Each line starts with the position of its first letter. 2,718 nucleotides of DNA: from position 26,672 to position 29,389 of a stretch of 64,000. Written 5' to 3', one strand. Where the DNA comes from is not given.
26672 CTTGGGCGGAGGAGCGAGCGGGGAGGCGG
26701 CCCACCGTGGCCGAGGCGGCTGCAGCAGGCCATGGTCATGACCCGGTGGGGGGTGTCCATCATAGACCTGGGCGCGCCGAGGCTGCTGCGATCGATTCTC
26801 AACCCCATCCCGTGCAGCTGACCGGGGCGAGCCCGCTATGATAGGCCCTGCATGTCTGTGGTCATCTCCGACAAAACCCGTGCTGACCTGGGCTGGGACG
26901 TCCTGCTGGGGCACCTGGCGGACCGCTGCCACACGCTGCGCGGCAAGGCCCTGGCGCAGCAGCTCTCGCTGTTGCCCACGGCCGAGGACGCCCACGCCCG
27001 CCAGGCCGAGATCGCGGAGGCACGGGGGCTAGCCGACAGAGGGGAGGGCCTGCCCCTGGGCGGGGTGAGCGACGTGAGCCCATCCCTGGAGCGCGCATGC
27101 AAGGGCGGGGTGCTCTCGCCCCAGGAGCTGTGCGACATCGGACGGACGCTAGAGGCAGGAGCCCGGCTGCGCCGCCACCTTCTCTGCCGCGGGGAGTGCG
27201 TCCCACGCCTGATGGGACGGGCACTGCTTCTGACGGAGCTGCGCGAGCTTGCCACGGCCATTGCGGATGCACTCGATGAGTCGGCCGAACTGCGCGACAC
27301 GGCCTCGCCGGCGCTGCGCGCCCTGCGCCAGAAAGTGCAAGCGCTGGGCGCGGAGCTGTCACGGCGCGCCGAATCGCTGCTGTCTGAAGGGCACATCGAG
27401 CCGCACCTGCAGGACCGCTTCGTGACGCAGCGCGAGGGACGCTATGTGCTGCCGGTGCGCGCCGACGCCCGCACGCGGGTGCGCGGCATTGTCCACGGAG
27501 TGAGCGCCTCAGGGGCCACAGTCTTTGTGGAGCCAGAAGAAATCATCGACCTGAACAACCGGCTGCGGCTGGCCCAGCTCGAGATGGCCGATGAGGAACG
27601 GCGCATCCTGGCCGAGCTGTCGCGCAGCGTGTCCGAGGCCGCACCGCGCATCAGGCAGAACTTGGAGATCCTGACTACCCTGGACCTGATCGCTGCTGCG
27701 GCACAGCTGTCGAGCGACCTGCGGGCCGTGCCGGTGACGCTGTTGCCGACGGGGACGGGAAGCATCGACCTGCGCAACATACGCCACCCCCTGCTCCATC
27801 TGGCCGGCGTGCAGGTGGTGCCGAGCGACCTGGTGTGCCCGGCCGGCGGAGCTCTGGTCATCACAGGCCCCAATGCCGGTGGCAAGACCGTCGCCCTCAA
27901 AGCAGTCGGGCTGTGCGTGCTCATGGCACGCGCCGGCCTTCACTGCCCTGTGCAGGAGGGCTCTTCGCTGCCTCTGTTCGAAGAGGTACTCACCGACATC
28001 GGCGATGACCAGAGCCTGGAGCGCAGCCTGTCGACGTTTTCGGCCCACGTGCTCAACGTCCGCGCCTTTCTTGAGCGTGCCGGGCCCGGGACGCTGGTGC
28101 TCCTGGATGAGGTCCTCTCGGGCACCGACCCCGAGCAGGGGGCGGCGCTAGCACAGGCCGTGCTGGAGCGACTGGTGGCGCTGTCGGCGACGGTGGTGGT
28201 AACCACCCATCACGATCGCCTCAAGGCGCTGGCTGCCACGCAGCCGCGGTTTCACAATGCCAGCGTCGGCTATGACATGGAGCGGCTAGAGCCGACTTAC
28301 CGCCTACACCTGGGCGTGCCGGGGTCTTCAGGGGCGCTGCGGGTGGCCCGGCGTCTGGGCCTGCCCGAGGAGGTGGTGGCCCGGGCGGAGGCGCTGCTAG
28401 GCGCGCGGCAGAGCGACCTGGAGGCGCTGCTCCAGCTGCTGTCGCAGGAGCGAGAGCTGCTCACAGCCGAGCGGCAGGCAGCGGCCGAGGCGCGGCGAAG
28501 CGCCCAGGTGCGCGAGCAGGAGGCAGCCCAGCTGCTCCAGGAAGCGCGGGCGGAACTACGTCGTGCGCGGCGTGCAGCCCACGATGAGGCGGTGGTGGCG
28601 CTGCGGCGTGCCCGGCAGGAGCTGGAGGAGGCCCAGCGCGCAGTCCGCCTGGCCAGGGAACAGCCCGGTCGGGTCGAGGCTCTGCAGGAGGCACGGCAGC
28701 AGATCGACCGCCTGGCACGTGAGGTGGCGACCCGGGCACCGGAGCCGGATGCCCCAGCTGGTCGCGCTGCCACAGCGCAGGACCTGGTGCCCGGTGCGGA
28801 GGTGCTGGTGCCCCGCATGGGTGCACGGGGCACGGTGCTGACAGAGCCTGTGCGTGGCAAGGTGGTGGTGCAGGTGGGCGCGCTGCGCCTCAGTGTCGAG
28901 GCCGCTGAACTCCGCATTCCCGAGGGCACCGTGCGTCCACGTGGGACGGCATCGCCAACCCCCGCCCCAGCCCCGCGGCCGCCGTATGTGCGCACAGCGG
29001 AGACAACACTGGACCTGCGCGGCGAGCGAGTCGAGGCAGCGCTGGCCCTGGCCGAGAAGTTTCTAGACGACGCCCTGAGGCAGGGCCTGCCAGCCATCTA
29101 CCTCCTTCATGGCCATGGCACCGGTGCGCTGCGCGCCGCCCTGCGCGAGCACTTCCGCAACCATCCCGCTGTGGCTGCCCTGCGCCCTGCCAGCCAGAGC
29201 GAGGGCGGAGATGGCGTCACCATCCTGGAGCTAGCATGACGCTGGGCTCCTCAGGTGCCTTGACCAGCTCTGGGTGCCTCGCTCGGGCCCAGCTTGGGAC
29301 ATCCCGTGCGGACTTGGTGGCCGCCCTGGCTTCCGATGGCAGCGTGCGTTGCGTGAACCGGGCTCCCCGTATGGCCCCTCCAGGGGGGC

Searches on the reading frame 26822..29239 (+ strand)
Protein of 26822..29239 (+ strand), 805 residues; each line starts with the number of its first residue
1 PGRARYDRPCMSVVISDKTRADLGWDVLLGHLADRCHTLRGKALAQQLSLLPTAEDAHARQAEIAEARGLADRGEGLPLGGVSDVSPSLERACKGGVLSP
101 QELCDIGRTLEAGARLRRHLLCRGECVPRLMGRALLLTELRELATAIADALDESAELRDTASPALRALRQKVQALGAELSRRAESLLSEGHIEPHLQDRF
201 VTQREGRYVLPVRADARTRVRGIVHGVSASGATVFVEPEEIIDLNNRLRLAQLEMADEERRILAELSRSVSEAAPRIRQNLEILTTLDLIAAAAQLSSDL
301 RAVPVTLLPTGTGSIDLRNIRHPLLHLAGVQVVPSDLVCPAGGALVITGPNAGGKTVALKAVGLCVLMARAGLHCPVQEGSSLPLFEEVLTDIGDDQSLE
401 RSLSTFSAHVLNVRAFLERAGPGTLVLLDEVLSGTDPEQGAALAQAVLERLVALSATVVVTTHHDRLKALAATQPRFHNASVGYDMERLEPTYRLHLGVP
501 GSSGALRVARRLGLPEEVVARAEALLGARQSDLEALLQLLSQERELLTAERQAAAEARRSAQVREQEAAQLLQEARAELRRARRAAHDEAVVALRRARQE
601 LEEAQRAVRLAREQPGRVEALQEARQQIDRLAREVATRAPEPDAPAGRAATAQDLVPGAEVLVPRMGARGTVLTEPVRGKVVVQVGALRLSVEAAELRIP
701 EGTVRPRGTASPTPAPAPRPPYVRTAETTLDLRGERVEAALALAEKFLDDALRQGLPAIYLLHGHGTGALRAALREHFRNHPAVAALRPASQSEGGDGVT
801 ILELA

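Call 51: search_protein_families(library=pfam, proteins=[window:26822-29239:+], max_evalue=0.0001)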
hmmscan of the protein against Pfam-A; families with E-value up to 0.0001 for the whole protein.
window:26822-29239:+ (805 aa): 4 families
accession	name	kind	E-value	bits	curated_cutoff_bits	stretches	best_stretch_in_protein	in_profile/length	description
PF00488.27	MutS_V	-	1e-31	110.9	30.2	1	345-525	1-183/188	MutS domain V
PF01713.27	Smr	-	5.9e-21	74.9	25.7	1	730-804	1-76/77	Smr domain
PF20297.4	MSSS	-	1.3e-08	34.8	26.8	1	657-697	1-42/42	MutS2 and Smr-associated SH3 domain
PF13304.12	AAA_21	-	2.1e-05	25.2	27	0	415-465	251-300/304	AAA domain, putative AbiEii toxin, Type IV TA system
